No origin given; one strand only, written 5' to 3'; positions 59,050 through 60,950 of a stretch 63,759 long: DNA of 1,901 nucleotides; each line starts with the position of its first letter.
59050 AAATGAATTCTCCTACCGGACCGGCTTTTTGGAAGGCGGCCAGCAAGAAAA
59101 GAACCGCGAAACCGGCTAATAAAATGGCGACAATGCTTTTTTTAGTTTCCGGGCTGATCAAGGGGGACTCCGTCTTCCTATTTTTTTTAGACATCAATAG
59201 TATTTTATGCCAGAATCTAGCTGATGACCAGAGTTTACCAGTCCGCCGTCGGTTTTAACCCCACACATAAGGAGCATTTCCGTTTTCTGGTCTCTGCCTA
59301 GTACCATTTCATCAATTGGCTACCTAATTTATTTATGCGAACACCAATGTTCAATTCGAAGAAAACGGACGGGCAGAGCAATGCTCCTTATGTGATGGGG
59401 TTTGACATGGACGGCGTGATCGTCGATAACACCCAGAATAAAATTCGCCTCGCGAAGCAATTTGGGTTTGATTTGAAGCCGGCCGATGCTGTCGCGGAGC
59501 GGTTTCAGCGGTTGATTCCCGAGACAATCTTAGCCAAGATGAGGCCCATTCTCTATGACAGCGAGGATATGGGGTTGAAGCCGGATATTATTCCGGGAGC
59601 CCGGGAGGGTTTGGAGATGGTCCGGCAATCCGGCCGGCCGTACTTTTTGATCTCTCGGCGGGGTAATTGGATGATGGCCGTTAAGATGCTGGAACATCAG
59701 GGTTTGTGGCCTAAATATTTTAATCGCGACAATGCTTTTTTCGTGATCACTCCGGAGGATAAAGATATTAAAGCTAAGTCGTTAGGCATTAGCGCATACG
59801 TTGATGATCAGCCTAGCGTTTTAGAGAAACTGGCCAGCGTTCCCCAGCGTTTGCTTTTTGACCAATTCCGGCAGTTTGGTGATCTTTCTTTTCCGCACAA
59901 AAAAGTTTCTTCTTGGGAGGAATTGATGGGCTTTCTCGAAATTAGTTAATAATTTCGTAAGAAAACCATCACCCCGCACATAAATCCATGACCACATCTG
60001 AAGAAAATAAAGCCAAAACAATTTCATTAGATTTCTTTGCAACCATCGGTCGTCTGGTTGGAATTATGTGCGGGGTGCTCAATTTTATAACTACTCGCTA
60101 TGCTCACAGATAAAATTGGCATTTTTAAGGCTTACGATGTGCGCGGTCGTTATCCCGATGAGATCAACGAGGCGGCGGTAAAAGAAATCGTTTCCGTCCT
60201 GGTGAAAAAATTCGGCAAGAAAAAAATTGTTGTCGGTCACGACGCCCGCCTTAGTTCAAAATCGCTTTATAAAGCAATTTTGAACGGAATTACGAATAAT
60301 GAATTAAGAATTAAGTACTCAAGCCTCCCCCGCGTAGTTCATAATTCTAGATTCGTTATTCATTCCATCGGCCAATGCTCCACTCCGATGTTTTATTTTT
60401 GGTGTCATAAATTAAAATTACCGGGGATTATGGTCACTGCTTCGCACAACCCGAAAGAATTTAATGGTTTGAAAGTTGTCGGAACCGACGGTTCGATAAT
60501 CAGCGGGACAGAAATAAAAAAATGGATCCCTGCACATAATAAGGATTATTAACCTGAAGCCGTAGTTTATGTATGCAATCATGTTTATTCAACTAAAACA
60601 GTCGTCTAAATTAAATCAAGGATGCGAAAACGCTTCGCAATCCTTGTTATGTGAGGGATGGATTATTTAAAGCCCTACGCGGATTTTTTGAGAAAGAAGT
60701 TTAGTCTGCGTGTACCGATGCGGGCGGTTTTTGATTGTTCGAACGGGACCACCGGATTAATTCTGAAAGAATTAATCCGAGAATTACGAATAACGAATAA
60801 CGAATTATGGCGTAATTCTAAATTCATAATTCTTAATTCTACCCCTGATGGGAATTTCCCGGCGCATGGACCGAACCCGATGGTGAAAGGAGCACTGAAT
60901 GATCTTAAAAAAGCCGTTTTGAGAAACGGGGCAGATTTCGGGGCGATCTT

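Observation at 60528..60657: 130-bp TIR element splits a phosphomannomutase/phosphoglucomutase gene in frame and supplies both the stop and the restart codon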

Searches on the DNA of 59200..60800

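Call 8: search_rna_families(source=window, start=59200, end=60800, threshold=evalue, max_evalue=10)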
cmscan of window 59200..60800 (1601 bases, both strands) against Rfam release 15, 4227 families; matches with E-value up to 10: 5.
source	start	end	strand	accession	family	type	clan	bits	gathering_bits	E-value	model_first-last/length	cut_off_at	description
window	59916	59981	-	RF04067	mir-4520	Gene; miRNA;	-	21.2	90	0.09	1-70/70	no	mir-4520 microRNA precursor family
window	59917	59982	+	RF04067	mir-4520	Gene; miRNA;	-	19.9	90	0.22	1-70/70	no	mir-4520 microRNA precursor family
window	60248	60354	+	RF02310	TtnuHACA2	Gene; snRNA; snoRNA; HACA-box;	-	19.9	100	4.6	1-121/121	no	Tetrahymena snoRNA TtnuHACA2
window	59518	59619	-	RF02150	MESTIT1_3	Gene; lncRNA;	-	14.4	60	4.7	1-99/99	no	MEST intronic transcript 1, antisense RNA conserved region 3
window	60506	60671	+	RF02574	Ricks_sRNA10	Gene; sRNA;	-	13.3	97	6.9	1-352/352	no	Rickettsia sRNA 10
